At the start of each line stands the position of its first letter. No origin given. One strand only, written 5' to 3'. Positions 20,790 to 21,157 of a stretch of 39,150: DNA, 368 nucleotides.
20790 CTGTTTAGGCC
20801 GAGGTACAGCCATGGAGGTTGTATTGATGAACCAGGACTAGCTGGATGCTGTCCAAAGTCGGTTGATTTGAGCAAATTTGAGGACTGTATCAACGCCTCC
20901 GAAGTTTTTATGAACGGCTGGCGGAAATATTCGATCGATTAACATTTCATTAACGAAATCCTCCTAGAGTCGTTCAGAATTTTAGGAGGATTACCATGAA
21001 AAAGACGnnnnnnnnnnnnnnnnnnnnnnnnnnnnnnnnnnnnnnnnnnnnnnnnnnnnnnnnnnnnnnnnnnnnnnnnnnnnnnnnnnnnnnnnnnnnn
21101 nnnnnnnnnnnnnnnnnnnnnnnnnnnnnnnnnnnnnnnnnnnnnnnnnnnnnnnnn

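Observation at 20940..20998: Conserved junction hairpin that buries the partner gene's Shine-Dalgarno, with compensatory covariation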

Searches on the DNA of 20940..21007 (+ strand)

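Call 35: build_rna_model(alignment_id=A2, structure=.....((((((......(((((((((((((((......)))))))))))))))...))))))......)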
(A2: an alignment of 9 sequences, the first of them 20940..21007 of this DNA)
Model R1 built from alignment A2 (9 sequences, 68 columns); structure: as given.
model positions 68; base pairs 21; branch points 0; effective number of sequences 4.36; information 0.827 bits per position. Calibrated on 0.2 Mb of random sequence (short: E-values are rough).
structure used (alignment columns):
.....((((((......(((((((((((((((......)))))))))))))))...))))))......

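Call 36: search_with_rna_model(model_id=R1, sources=[window, L001, L002, L003, L004, L005, L006, L007, L008, L009, L010, L011, L012, L013, L014, L015, L016, L017, L018, L019, L020, L021, L022, L023, L024, L025, L026, L027, L028, L029, L030, L031, L032, L033], max_evalue=1, make_alignment=true, show_alignments=0)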
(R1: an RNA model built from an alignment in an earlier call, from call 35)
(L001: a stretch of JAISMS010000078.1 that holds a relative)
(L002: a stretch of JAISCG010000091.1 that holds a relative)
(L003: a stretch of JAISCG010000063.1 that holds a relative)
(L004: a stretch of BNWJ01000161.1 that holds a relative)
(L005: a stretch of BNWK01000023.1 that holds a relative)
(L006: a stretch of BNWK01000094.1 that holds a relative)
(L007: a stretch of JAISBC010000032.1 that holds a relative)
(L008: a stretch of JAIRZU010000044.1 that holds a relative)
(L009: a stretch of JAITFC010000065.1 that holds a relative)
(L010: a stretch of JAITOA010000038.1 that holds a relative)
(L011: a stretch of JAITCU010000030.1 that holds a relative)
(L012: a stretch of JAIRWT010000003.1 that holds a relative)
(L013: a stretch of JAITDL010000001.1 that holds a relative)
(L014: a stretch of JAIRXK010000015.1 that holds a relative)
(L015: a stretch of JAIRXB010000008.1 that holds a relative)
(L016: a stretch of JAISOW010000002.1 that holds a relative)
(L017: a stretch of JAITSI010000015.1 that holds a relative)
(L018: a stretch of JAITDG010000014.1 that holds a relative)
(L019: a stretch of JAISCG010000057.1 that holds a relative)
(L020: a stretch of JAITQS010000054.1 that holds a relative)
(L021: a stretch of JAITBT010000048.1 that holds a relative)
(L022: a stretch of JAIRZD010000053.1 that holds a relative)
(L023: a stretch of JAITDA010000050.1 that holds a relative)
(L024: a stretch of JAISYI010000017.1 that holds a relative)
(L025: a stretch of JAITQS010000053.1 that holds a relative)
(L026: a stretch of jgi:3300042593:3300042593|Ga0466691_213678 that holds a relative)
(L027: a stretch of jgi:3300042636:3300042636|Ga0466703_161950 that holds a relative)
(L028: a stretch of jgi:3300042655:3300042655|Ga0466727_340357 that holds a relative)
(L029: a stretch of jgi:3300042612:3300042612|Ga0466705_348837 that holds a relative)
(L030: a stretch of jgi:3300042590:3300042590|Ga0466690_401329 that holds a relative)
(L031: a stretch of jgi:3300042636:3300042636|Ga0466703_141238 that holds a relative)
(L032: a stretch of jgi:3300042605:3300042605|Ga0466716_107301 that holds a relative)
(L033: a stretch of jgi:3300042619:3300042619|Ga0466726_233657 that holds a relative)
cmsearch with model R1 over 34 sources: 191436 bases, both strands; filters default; matches with E-value up to 1: 12.
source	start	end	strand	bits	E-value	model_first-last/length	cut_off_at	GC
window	21702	21769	+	90.3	2.3e-16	1-68/68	no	0.35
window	20940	21007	+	85.3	2.8e-15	1-68/68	no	0.35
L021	1247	1314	+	84.7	3.8e-15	1-68/68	no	0.28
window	16986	17053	+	80.7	2.9e-14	1-68/68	no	0.34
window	17981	18048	+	70.3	5.4e-12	1-68/68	no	0.38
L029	930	996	+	68.1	1.6e-11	1-68/68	no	0.31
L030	979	1045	+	67.4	2.3e-11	1-68/68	no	0.33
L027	1088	1154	+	67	2.8e-11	1-68/68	no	0.25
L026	1026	1074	+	52.9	3.6e-08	1-50/68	3'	0.29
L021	1249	1314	-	29.2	0.0056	1-68/68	no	0.29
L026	1026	1074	-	20.1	0.54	21-68/68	5'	0.29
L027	1089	1154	-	19.6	0.7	1-68/68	no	0.26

Alignment A3: 12 matches aligned to the model, 76 columns, each read 5' to 3' on its own strand. Consensus structure (alignment columns), stored with it:
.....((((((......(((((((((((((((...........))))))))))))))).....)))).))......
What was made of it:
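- On Dispersed palindromic repeat (REP, RPE or MITE-like): The covariance model found copies only at T-P junctions, in 191 kb of the window plus 33 loci (call 36).
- It is strictly intercistronic (call 36).
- Tried and rejected: A dispersed repeat was rejected because the model finds copies only at T-P junctions (call 36).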

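Call 53: search_with_rna_model(model_id=R1, sources=[window, L021, L026, L027, L029, L030, L034], max_evalue=0.00001, make_alignment=true, show_alignments=0)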
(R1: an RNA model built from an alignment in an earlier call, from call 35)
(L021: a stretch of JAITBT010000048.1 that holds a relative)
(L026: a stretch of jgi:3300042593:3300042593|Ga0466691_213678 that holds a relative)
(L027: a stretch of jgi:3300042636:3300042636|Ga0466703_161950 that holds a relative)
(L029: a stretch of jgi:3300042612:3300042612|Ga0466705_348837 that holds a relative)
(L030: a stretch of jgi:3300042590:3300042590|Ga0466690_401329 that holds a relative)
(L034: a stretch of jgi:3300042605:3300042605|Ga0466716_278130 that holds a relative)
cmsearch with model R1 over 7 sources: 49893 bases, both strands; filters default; matches with E-value up to 0.00001: 10.
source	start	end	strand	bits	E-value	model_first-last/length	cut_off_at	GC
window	21702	21769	+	90.3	5.9e-17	1-68/68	no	0.35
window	20940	21007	+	85.3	7.4e-16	1-68/68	no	0.35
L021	1247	1314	+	84.7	9.8e-16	1-68/68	no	0.28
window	16986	17053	+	80.7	7.5e-15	1-68/68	no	0.34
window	17981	18048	+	70.3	1.4e-12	1-68/68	no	0.38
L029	930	996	+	68.1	4.2e-12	1-68/68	no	0.31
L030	979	1045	+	67.4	6e-12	1-68/68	no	0.33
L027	1088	1154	+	67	7.4e-12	1-68/68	no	0.25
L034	1095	1162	+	61.7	1.1e-10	1-68/68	no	0.32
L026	1026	1074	+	52.9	9.4e-09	1-50/68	3'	0.29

Alignment A4: 10 matches aligned to the model, 68 columns, each read 5' to 3' on its own strand. Consensus structure (alignment columns), stored with it:
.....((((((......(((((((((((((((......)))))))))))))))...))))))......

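Call 84: search_with_rna_model(model_id=R1, sources=[window, L021, L026, L027, L029, L030, L034, L035, L036], max_evalue=0.0001, make_alignment=true)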
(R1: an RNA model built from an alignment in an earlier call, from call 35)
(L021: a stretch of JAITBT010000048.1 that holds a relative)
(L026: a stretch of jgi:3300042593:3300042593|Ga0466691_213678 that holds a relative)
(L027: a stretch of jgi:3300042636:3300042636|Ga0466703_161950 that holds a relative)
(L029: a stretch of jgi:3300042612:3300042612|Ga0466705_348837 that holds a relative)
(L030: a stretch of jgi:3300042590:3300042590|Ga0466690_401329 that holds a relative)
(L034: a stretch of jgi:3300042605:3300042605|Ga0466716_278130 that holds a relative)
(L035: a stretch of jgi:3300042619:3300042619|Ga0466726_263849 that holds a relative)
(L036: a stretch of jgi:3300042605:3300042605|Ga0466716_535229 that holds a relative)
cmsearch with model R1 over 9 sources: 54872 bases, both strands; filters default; matches with E-value up to 0.0001: 11.
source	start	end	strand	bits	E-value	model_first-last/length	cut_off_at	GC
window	21702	21769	+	90.3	6.5e-17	1-68/68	no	0.35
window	20940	21007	+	85.3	8.1e-16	1-68/68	no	0.35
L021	1247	1314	+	84.7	1.1e-15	1-68/68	no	0.28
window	16986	17053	+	80.7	8.3e-15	1-68/68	no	0.34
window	17981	18048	+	70.3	1.6e-12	1-68/68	no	0.38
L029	930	996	+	68.1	4.6e-12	1-68/68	no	0.31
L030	979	1045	+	67.4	6.6e-12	1-68/68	no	0.33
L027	1088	1154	+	67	8.2e-12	1-68/68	no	0.25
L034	1095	1162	+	61.7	1.2e-10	1-68/68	no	0.32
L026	1026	1074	+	52.9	1e-08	1-50/68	3'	0.29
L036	108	171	+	43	1.5e-06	1-68/68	no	0.33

Alignment A7: 11 matches aligned to the model, 68 columns, each read 5' to 3' on its own strand. Consensus structure (alignment columns), stored with it:
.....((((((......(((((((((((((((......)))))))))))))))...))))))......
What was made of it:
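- L034 and L036 were not used to build the model and score 61.7 and 43 bits (calls 53, 84). The minus strand scores no more than 29 bits, against 43-90 bits for the plus strand (calls 36, 84).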
